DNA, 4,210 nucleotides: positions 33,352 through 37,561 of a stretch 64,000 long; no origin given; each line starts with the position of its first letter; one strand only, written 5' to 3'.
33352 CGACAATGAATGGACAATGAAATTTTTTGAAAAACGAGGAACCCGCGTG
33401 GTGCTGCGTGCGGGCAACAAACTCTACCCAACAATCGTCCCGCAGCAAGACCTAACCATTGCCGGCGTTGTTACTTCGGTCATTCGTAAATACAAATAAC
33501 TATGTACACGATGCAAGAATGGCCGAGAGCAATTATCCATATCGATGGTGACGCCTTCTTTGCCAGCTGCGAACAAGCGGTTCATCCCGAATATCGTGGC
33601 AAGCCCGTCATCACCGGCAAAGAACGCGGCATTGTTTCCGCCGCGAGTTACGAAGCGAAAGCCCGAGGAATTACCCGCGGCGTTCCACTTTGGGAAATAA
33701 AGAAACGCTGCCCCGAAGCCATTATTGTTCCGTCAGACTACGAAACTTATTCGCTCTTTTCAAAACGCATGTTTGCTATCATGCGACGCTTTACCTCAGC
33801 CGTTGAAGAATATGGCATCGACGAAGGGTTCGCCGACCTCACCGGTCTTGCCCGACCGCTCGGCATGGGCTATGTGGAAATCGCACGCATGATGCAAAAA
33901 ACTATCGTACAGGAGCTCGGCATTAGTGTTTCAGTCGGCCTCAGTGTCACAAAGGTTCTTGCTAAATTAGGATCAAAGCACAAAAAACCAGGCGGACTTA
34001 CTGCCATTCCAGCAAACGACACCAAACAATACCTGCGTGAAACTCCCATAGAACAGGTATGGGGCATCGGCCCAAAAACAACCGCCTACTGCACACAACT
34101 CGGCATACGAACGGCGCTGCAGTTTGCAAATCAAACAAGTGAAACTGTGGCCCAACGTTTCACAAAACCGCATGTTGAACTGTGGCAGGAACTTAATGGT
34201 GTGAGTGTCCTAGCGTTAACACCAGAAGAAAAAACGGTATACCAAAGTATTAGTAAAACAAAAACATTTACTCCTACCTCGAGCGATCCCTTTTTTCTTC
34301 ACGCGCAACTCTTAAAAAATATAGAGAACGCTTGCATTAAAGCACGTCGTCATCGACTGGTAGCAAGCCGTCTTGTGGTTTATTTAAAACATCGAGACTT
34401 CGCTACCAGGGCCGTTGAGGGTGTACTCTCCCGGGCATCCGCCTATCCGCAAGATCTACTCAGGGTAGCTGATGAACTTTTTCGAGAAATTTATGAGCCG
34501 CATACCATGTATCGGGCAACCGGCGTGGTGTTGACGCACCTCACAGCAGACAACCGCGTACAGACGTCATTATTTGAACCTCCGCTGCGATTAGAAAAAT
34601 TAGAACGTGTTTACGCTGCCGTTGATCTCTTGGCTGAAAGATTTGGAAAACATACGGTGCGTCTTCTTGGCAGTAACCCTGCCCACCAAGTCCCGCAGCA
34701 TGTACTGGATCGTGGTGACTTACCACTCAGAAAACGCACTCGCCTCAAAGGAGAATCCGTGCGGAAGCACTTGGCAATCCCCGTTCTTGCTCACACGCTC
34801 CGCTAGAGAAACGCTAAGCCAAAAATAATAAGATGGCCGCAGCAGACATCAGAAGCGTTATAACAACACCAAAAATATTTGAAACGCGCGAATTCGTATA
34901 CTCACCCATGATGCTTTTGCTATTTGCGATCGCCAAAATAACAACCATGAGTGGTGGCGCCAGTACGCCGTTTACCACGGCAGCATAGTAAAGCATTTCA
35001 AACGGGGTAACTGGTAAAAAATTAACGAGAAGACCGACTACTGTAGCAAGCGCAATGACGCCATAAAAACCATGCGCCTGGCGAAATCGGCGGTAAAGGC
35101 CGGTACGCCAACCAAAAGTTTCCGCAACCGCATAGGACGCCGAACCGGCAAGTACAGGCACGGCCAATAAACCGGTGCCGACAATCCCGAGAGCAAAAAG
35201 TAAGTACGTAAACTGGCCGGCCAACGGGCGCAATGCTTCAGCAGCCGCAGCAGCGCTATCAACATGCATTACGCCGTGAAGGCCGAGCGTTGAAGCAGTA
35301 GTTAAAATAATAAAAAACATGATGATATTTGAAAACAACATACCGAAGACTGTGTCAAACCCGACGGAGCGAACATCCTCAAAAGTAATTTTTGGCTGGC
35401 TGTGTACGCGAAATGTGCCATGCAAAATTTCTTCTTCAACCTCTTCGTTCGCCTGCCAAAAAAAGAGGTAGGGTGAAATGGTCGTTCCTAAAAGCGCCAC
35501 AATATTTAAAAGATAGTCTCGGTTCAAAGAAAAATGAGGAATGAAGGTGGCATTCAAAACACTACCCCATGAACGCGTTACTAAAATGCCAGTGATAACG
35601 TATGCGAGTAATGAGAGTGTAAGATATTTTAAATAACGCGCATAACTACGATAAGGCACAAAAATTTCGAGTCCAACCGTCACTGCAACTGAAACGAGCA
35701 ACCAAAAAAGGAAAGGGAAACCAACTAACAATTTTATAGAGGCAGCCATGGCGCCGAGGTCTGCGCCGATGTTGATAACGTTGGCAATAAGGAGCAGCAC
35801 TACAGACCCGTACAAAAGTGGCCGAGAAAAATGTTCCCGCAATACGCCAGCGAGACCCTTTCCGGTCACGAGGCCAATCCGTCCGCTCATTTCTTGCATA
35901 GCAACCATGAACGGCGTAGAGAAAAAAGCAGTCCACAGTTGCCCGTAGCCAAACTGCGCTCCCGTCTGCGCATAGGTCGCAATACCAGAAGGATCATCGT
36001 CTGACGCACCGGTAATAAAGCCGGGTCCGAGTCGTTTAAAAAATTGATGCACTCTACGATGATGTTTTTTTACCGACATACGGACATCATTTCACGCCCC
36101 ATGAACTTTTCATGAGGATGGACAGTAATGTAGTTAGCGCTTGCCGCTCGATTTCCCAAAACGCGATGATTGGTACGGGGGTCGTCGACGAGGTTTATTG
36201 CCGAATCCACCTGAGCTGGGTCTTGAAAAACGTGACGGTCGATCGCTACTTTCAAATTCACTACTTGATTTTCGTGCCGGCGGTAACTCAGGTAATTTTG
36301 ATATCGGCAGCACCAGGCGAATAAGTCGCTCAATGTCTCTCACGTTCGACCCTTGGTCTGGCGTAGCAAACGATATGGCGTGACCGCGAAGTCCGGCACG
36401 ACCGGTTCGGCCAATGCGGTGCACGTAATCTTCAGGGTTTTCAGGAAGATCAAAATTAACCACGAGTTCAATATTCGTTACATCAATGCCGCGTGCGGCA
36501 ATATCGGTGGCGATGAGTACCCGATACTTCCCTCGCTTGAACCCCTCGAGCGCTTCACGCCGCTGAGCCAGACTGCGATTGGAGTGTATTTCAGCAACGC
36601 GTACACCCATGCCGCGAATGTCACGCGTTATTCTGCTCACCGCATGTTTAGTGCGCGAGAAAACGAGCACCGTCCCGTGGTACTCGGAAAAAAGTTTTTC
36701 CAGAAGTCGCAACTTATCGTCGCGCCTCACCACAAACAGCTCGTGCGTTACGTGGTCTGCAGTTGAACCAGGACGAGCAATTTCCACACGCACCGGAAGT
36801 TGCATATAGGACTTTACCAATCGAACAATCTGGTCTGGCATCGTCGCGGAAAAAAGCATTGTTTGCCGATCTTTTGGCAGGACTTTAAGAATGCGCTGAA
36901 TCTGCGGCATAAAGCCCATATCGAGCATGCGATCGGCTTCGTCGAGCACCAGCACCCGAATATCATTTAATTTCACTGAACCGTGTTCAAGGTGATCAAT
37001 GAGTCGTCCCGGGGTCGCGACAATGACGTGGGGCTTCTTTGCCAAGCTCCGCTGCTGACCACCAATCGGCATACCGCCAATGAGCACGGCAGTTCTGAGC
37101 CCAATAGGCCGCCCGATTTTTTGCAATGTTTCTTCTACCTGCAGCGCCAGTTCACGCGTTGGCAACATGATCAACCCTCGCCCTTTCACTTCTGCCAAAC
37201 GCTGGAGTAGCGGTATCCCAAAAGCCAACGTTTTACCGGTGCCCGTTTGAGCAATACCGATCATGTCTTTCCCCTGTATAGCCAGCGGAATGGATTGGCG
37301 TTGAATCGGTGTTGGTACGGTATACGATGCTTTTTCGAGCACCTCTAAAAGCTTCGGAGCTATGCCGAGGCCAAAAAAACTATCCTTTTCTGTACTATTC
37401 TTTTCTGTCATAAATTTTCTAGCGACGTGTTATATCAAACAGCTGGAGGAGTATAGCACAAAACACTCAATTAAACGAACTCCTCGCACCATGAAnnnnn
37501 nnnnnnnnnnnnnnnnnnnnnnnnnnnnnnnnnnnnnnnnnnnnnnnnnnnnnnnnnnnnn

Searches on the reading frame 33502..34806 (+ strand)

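Call 21: search_protein_families(library=ncbifam, proteins=[window:33502-34806:+], max_evalue=0.00001)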
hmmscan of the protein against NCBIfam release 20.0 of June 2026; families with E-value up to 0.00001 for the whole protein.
window:33502-34806:+ (434 aa): 10 families
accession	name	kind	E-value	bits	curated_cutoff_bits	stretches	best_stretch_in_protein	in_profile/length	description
NF002848.0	PRK03103.1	subfamily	4e-70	236.4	381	1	9-387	4-387/410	DNA polymerase IV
NF002751.0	PRK02794.1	equivalog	7.7e-69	232.6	371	1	10-387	39-413/425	DNA polymerase IV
NF002492.0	PRK01810.1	equivalog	9.9e-67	225.4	399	1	5-387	6-390/412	DNA polymerase IV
NF002677.0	PRK02406.1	equivalog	1.2e-63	215.4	256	1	8-350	5-346/357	DNA polymerase IV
NF003015.0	PRK03858.1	subfamily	3e-62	210.9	367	1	9-388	7-385/399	DNA polymerase IV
NF002882.0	PRK03348.1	equivalog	1.3e-60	205.5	389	1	9-359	5-354/461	DNA polymerase IV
NF010731.0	PRK14133.1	equivalog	7.7e-57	193.1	362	1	9-358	3-347/352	DNA polymerase IV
NF002883.0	PRK03352.1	equivalog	5.9e-50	170.4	330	1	8-330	4-326/347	DNA polymerase IV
NF002955.0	PRK03609.1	subfamily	1.5e-42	146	431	1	14-391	5-394/422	translesion error-prone DNA polymerase V subunit UmuC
NF002292.0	PRK01216.1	equivalog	8.1e-36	123.8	339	1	11-348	3-340/351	DNA polymerase IV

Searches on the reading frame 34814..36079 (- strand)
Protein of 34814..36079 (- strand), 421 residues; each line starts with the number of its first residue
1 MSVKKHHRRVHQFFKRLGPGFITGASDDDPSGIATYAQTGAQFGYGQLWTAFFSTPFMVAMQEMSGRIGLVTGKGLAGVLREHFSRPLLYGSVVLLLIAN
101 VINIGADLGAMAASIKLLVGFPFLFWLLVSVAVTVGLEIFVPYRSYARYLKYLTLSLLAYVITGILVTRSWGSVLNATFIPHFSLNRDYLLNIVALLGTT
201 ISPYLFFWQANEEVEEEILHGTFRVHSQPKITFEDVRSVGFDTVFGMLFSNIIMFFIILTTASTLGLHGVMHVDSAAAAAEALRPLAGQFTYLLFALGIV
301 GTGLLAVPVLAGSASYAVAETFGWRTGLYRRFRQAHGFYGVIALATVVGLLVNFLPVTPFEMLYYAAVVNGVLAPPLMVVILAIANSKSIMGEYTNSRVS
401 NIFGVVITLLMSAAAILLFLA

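Call 21: search_protein_families(library=ncbifam, proteins=[window:34814-36079:-], max_evalue=0.00001)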
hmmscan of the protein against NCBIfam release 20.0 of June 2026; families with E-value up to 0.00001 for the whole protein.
window:34814-36079:- (421 aa): 3 families
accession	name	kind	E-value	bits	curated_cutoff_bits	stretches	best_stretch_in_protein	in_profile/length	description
NF001923.0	PRK00701.1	subfamily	2.9e-31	108.6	430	1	3-419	23-432/439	Mn(2+) uptake NRAMP transporter MntH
TIGR01197.1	nramp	subfamily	9.1e-20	71.3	272.5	1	13-207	3-201/390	metal ion transporter, metal ion (Mn2+/Fe2+) transporter (Nramp) family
NF037982.1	Nramp_1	equivalog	2.7e-13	49.9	50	1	18-196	1-182/404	Nramp family divalent metal transporter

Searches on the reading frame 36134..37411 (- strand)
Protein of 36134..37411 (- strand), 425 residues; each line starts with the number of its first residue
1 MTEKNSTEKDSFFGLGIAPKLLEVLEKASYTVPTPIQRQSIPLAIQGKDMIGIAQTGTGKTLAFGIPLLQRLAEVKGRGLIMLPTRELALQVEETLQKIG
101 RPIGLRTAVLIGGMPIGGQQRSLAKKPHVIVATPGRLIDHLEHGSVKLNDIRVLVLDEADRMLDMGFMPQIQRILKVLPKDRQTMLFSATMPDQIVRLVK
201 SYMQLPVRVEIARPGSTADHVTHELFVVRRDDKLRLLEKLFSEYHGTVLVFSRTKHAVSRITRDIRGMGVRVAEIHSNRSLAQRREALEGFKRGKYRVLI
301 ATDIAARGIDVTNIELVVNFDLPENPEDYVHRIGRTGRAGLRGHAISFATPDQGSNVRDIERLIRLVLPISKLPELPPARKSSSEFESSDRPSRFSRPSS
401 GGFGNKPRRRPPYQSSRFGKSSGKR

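Call 21: search_protein_families(library=ncbifam, proteins=[window:36134-37411:-], max_evalue=0.00001)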
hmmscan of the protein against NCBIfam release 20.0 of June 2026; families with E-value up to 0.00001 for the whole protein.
window:36134-37411:- (425 aa): 39 families (the best 25 are shown)
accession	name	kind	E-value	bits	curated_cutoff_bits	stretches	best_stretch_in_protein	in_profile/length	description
NF053631.1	RNA_helic_CshA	equivalog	7.9e-118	394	646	1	14-379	3-371/434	degradosome RNA helicase CshA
NF008744.0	PRK11776.1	equivalog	7.3e-109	364.4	524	1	9-381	3-378/460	ATP-dependent RNA helicase DbpA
NF007882.0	PRK10590.1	equivalog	2.1e-108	363.2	743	1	11-385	2-385/456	ATP-dependent RNA helicase RhlE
NF053711.1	RNA_heli_RhlE1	exception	7.8e-104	347.8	750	1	12-379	3-378/434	RNA helicase RhlE1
NF053710.1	RNA_heli_RhlE2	exception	1.1e-101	341.2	925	1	11-366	2-370/635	RNA helicase RhlE2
NF053636.1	DDHlcsCsdAPsy1082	equivalog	1.1e-95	321.1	890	1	11-424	4-422/512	DEAD/DEAH box helicase CsdA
NF002340.1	PRK01297.1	equivalog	4e-93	312.2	564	1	12-364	3-368/372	ATP-dependent RNA helicase RhlB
NF008394.0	PRK11192.1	equivalog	2.7e-90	303.3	507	1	12-387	5-389/441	ATP-dependent RNA helicase SrmB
NF003419.0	PRK04837.1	equivalog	1.9e-89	300.3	588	1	8-373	7-384/424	ATP-dependent RNA helicase RhlB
NF008642.0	PRK11634.1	equivalog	2.3e-89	300.5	989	1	10-375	6-375/628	DEAD/DEAH family ATP-dependent RNA helicase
NF003390.0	PRK04537.1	equivalog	1.6e-81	275.1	732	1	11-371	10-383/572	ATP-dependent RNA helicase RhlB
NF010337.0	PRK13766.1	equivalog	1.4e-19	69.8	610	2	239-340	360-469/781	Hef nuclease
TIGR01389.1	recQ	equivalog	5.9e-19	67.9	640.2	1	35-348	16-327/591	DNA helicase RecQ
TIGR00614.1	recQ_fam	subfamily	1.3e-16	60.5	219.8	1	34-353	13-334/470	RecQ family ATP-dependent DNA helicase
NF008279.0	PRK11057.1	equivalog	3.7e-16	58.7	1015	1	31-353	24-344/608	ATP-dependent DNA helicase RecQ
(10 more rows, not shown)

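Call 22: find_encoding_contigs(protein=window:36134-37411:-, flank=10000, max_places=6)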
Protein window:36134-37411:- (425 aa): no gene with exactly this product is on record in the collection.
